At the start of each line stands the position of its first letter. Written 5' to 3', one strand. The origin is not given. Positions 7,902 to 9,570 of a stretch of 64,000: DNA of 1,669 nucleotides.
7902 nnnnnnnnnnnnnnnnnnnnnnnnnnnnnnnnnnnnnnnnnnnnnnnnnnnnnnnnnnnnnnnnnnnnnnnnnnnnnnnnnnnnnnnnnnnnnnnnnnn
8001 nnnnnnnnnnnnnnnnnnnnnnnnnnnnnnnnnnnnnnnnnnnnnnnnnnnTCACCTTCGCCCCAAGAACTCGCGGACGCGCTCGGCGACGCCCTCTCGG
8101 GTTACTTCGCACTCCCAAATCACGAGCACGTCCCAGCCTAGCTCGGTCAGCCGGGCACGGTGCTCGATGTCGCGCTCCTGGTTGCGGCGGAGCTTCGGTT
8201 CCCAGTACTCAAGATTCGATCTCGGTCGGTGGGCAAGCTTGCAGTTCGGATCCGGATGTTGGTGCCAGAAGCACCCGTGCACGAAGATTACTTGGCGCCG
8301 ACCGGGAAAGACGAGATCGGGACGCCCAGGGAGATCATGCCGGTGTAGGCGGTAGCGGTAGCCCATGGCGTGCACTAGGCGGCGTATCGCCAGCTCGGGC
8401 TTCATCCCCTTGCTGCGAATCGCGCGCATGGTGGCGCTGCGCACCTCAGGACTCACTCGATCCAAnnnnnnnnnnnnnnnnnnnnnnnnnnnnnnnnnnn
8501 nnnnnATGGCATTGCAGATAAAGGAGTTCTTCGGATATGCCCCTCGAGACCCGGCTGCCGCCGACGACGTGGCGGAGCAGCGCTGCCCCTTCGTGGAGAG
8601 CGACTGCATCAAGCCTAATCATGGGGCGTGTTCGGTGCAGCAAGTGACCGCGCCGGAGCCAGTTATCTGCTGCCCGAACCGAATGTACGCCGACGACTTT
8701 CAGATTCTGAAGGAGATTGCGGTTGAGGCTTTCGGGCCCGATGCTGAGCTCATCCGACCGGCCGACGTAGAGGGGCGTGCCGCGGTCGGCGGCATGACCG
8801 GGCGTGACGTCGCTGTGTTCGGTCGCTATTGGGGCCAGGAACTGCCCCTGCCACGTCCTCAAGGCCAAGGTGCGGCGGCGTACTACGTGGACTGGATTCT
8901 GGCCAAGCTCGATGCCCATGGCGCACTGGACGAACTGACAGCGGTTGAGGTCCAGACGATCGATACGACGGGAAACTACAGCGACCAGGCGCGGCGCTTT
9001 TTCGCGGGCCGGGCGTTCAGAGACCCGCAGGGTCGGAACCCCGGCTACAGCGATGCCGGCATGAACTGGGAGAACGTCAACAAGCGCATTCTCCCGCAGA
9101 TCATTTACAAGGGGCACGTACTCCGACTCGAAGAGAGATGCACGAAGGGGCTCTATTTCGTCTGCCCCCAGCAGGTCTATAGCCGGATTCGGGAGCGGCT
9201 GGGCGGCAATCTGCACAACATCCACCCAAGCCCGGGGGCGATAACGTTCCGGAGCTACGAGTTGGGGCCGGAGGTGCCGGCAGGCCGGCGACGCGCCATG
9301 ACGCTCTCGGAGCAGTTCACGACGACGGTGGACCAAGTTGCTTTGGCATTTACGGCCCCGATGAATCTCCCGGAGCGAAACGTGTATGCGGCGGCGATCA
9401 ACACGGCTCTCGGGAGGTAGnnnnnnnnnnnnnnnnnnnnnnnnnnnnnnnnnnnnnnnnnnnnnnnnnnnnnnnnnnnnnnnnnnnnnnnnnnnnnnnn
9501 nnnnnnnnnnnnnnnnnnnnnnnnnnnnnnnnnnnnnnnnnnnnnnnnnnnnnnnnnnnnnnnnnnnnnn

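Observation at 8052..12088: Two NotI-family Cys4 endonucleases share one C5 methyltransferase, an RHH controller and Vsr: candidate heterodimeric or dual-nuclease RM system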

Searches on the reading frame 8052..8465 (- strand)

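Call 3: search_protein_families(library=pfam, proteins=[window:8052-8465:-], max_evalue=0.01)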
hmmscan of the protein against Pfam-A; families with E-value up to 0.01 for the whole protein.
window:8052-8465:- (137 aa): 1 family
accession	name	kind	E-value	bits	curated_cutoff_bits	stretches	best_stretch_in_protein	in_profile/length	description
PF03852.21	Vsr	-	1.4e-28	99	27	1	1-70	1-70/74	DNA mismatch endonuclease Vsr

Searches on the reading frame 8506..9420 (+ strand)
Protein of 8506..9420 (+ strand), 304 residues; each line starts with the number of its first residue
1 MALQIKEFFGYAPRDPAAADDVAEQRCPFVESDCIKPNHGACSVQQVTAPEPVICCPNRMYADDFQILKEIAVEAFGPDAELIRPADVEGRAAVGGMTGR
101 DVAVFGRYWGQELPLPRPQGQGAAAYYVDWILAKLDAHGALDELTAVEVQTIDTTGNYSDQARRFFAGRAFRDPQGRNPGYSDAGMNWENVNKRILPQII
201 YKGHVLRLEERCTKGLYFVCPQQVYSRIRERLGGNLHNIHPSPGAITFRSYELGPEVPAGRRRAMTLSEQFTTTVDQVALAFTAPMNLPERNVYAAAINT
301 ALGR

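Call 3: search_protein_families(library=pfam, proteins=[window:8506-9420:+], max_evalue=0.01)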
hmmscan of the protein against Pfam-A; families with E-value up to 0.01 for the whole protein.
window:8506-9420:+ (304 aa): 1 family
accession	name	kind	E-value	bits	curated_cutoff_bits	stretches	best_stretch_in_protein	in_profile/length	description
PF12183.14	NotI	-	2.2e-08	34.2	22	1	24-208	14-189/238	Restriction endonuclease NotI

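Call 5: search_solved_structures(query=window:8506-9420:+, max_evalue=1, show_alignments=1)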
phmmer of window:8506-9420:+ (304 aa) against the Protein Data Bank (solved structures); distinct sequences matched with E-value up to 1: 0.

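Call 9: find_homologous_proteins(query=window:8506-9420:+)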
Query window:8506-9420:+ (304 aa): 1933 proteins with E <= 0.001 among 3728 candidates; the best 120 are listed.
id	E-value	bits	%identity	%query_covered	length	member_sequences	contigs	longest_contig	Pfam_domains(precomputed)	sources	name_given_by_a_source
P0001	2.1e-207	705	100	100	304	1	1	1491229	PF12183.14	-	-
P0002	4.8e-173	593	85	100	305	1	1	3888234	PF12183.14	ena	-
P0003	1.9e-156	538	76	100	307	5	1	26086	PF12183.14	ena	-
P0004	8.7e-156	536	76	100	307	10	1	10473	PF12183.14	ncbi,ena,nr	ncbi:MAG: NotI family restriction endonuclease [Deltaproteobacteria bacterium]|nr:NotI family restri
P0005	5.3e-154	530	75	100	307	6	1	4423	PF12183.14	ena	-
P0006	1.1e-153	529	75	100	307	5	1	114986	PF12183.14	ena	-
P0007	1.2e-152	526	76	100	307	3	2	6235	PF12183.14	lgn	-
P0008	1.3e-152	525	74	100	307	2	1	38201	PF12183.14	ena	-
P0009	4.4e-152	524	76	100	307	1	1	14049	PF12183.14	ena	-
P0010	2.2e-151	521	75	100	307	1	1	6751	PF12183.14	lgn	-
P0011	6.7e-151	520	74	100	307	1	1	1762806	PF12183.14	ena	-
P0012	2.5e-150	518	73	100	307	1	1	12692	PF12183.14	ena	-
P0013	2.3e-149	515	74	100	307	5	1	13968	PF12183.14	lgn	-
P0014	4.3e-149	514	74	100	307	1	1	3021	PF12183.14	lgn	-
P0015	4.4e-149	514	74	100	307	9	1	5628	PF12183.14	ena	-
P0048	6.0e-138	477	69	100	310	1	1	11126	PF12183.14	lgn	-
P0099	8.1e-123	428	61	100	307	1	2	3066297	PF12183.14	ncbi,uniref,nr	ncbi:NotI family restriction endonuclease [Varunaivibrio sulfuroxidans]|uniref:Restriction endonucle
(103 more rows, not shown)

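Call 10: find_encoding_contigs(protein=P0002, flank=8000, max_places=3)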
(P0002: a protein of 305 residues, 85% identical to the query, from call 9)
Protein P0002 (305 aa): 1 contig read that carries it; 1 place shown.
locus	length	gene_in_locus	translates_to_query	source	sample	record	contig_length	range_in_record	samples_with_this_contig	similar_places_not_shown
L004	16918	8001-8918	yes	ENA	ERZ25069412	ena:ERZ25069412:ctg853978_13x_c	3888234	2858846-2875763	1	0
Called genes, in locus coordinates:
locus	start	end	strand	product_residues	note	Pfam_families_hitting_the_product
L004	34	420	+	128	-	-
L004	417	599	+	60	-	PF00986:DNA_gyraseB_C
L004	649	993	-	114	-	-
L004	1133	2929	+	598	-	-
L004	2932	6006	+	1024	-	PF02463:SMC_N (weak), PF13166:AAA_13 (faint), PF13175:AAA_15 (weak), PF13304:AAA_21 (faint), PF13476:AAA_23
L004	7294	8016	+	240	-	-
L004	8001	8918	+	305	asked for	PF12183:NotI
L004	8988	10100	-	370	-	PF00145:DNA_methylase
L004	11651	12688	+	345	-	PF13289:SIR2_2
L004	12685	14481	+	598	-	PF01580:FtsK_SpoIIIE (faint), PF01935:DUF87, PF05872:HerA_C (faint), PF10412:TrwB_AAD_bind (weak)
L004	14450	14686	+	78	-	PF13619:KTSC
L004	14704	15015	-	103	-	PF13683:rve_3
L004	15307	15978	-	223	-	PF21948:LplA-B_cat, PF03099:BPL_LplA_LipB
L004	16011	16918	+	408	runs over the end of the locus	PF00266:Aminotran_5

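Call 11: find_encoding_contigs(protein=P0099, flank=8000, max_places=3)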
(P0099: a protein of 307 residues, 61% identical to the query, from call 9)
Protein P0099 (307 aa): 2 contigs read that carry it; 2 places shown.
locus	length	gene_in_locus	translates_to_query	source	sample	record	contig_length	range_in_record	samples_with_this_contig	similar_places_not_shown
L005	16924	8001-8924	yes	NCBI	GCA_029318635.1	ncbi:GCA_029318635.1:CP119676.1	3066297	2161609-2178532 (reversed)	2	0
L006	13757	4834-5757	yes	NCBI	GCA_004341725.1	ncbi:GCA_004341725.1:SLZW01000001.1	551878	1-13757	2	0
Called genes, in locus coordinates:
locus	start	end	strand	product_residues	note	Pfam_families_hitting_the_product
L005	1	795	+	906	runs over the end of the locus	PF09084:NMT1, PF00989:PAS, PF08448:PAS_4, PF13426:PAS_9, PF08447:PAS_3, PF00989:PAS, PF08448:PAS_4, PF08447:PAS_3, +4 more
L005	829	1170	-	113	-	-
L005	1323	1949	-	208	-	PF01810:LysE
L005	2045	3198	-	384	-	PF01527:HTH_Tnp_1, PF13551:HTH_29 (faint), PF13276:HTH_21, PF00665:rve, PF13683:rve_3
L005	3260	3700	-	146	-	-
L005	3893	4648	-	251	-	-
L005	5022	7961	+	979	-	PF00270:DEAD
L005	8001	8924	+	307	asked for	PF12183:NotI (faint)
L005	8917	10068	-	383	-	PF00145:DNA_methylase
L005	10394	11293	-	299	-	PF00589:Phage_integrase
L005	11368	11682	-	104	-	PF04343:DUF488, PF22751:DUF488-N3a, PF22752:DUF488-N3i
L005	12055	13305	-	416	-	-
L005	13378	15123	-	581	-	PF20172:DUF6538, PF13102:Phage_int_SAM_5 (faint), PF00589:Phage_integrase (weak)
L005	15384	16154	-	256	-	PF01627:Hpt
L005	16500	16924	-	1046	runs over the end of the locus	PF00873:ACR_tran, PF03176:MMPL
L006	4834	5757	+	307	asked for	PF12183:NotI (faint)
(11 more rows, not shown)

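Call 44: predict_structure(alignment_id=A1)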
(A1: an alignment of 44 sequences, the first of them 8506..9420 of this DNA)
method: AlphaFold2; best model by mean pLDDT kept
length: 304 residues; sequences in the alignment: 44
mean_pLDDT: 90.5   pTM: 0.87
mean pLDDT of the five models: 90.5, 88.5, 87.4, 85.9, 82.8
residues with pLDDT >= 90: 213; 70-90: 79; 50-70: 12; < 50: 0
segments of 3 or more residues with pLDDT < 50: none
pLDDT, mean of each block of 10 residues (from residue 1): 90 94 92 85 91 94 94 97 95 96 92 75 70 96 96 85 92 86 89 92 92 96 94 85 96 95 95 94 81 90 82
secondary structure, 60 per line:
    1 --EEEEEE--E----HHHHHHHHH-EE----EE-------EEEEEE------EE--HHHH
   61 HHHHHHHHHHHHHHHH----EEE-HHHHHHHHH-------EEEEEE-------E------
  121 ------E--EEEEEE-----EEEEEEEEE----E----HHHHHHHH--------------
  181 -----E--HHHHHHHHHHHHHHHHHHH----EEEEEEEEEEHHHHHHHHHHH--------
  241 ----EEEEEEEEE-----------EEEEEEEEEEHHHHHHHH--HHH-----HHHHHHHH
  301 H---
elements in order: E3-8 H16-24 E41-46 H57-76 E81-83 H85-93 E101-106 E130-135 E141-149 H159-166 H189-207 E212-221 H222-232 E245-253 E265-274 H275-282 H293-301

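Call 49: fold_search(model_id=the predicted structure, library=pdb)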
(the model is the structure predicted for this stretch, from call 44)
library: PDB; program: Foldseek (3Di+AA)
matches with E <= 10: 384; with E <= 0.001: 4
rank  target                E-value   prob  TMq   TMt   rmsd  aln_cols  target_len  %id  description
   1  3c25_A                5.0e-16  1.00  0.75  0.65   5.2       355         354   23  Crystal Structure of NotI Restriction Endonuclease Bound to Cognate DNA (released 2008-02-12)
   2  3c25_B                3.4e-15  1.00  0.75  0.65   5.1       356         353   22  Crystal Structure of NotI Restriction Endonuclease Bound to Cognate DNA (released 2008-02-12)
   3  3bvq_A                8.4e-15  1.00  0.69  0.62   5.2       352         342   20  Crystal Structure of Apo NotI Restriction Endonuclease (released 2008-01-22)
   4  3bvq_B                1.3e-14  1.00  0.70  0.62   5.5       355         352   22  Crystal Structure of Apo NotI Restriction Endonuclease (released 2008-01-22)
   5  6i00_A                3.2e-02  0.20  0.20  0.21  15.7       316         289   12  Cryo-EM informed directed evolution of Nitrilase 4 leads to a change in quaternary structure. (released 2019-07-24)
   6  5h8l_A                4.1e-02  0.16  0.20  0.20  14.8       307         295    7  Crystal structure of Medicago truncatula N-carbamoylputrescine amidohydrolase (MtCPA) C158S mutant in complex with put (released 2016-04-20)
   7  7uol_D                4.1e-02  0.06  0.09  0.11  19.8       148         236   17  Endogenous dihydrolipoamide succinyltransferase (E2) core of 2-oxoglutarate dehydrogenase complex from bovine kidney (released 2022-11-30)
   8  8epx_A                5.5e-02  0.35  0.21  0.14  23.6       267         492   14  Type IIS Restriction Endonuclease PaqCI, DNA bound (released 2023-03-22)
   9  8xll_I                5.5e-02  0.06  0.10  0.13  17.8       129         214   18  Structure of the native 2-oxoglutarate dehydrogenase complex (OGDHC) in the adult cortex and hippocampus (released 2025-02-05)
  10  6mg6_B                5.9e-02  0.18  0.22  0.22  12.9       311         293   10  Crystal structure of carbon-nitrogen hydrolase from Helicobacter pylori G27 (released 2018-09-26)
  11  2ggl_A                8.4e-02  0.11  0.18  0.18  16.1       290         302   12  The mutant A222C of Agrobacterium radiobacter N-carbamoyl-D-amino acid amidohydrolase (released 2006-04-11)
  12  5h8i_I                8.9e-02  0.13  0.20  0.21  14.7       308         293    7  Crystal structure of Medicago truncatula N-carbamoylputrescine amidohydrolase (MtCPA) in complex with N-(dihydroxymeth (released 2016-04-20)
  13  2dyu_A                9.5e-02  0.15  0.19  0.19  11.4       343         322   10  Helicobacter pylori formamidase AmiF contains a fine-tuned cysteine-glutamate-lysine catalytic triad (released 2007-02-13)
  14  6mg6_A                9.5e-02  0.13  0.20  0.20  13.4       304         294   10  Crystal structure of carbon-nitrogen hydrolase from Helicobacter pylori G27 (released 2018-09-26)
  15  2e2k_B                1.1e-01  0.16  0.21  0.20  10.1       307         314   10  Helicobacter pylori formamidase AmiF contains a fine-tuned cysteine-glutamate-lysine catalytic triad (released 2007-02-13)
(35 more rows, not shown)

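Call 55: find_encoding_contigs(protein=P0012, flank=7000, max_places=2)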
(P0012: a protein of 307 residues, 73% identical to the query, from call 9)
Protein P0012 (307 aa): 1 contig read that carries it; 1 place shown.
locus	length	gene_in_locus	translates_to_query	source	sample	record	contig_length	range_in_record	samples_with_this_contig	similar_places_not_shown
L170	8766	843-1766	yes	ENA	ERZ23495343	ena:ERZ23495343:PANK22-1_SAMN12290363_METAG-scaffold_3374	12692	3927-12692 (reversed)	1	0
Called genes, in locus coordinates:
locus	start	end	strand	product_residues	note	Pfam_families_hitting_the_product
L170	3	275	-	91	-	?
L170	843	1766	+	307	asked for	PF12183:NotI (weak)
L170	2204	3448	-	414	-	PF08013:GatZ_KbaZ-like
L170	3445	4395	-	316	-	PF00294:PfkB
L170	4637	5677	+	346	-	PF01381:HTH_3 (weak), PF00532:Peripla_BP_1, PF13407:Peripla_BP_4, PF13377:Peripla_BP_3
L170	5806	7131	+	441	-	PF01547:SBP_bac_1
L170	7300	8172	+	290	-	PF00528:BPD_transp_1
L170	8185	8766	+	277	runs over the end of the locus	PF00528:BPD_transp_1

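Call 56: find_encoding_contigs(protein=P0048, flank=7000, max_places=2)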
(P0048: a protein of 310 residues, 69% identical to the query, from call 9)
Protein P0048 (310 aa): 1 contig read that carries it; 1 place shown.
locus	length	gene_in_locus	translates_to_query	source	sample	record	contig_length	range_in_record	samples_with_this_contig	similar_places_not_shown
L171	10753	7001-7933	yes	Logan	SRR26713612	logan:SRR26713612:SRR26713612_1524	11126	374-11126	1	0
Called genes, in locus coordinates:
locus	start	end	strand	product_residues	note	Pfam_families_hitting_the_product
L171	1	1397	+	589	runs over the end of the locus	?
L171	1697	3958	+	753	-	PF01082:Cu2_monooxygen, PF03712:Cu2_monoox_C (weak)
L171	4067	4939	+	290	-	PF00378:ECH_1, PF16113:ECH_2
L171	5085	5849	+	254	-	PF01209:Ubie_methyltran, PF13489:Methyltransf_23, PF08241:Methyltransf_11, PF08242:Methyltransf_12, PF13649:Methyltransf_25, PF13847:Methyltransf_31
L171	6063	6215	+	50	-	-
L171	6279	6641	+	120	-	PF03852:Vsr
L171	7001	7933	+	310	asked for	PF12183:NotI (weak)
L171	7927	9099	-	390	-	PF00145:DNA_methylase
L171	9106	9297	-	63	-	PF01402:RHH_1 (weak)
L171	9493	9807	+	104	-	-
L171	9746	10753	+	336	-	?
